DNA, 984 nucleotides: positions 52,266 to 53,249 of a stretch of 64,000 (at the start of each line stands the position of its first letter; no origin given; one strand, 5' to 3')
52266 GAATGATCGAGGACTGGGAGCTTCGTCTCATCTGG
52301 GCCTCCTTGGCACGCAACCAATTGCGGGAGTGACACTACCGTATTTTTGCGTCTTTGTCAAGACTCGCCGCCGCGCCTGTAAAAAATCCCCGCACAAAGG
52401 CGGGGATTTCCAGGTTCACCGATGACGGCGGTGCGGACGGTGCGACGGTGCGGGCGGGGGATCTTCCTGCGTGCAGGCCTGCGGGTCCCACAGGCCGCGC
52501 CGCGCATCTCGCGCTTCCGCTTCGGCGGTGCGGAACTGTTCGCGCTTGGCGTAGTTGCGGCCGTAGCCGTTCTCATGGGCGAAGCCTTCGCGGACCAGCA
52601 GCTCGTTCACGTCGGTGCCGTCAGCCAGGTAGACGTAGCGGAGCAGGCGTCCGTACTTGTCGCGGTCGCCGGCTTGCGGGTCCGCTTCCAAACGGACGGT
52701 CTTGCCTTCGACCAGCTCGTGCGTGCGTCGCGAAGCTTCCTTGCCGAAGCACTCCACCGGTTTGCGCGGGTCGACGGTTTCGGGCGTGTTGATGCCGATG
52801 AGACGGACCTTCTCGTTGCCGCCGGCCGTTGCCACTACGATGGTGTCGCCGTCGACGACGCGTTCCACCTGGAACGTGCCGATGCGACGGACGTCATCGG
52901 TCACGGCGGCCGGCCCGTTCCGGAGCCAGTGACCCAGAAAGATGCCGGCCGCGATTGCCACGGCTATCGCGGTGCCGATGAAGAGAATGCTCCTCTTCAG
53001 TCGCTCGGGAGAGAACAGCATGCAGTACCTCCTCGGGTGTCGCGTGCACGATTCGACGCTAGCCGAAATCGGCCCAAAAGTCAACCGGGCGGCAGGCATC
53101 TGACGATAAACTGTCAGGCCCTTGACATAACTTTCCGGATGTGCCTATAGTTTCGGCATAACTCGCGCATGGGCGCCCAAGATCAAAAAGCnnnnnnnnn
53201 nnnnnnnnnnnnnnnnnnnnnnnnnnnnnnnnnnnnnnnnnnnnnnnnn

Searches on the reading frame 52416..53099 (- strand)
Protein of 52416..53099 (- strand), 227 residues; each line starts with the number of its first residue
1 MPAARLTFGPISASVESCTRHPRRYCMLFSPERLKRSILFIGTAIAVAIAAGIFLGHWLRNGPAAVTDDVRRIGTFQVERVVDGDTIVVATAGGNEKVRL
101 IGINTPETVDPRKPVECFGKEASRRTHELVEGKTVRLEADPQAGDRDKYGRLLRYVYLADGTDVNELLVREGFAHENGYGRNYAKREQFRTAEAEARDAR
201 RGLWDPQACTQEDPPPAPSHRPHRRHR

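Call 3: search_protein_families(library=pfam, proteins=[window:52416-53099:-], max_evalue=0.1)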
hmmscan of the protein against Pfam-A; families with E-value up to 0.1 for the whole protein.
window:52416-53099:- (227 aa): 2 families
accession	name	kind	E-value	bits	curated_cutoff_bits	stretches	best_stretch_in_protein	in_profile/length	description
PF00565.23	SNase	-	5.4e-27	94.8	21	1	97-205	1-106/107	Staphylococcal nuclease homologue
PF09527.15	ATPase_gene1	-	0.035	14.6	26.6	1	41-59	7-25/54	Putative F0F1-ATPase subunit Ca2+/Mg2+ transporter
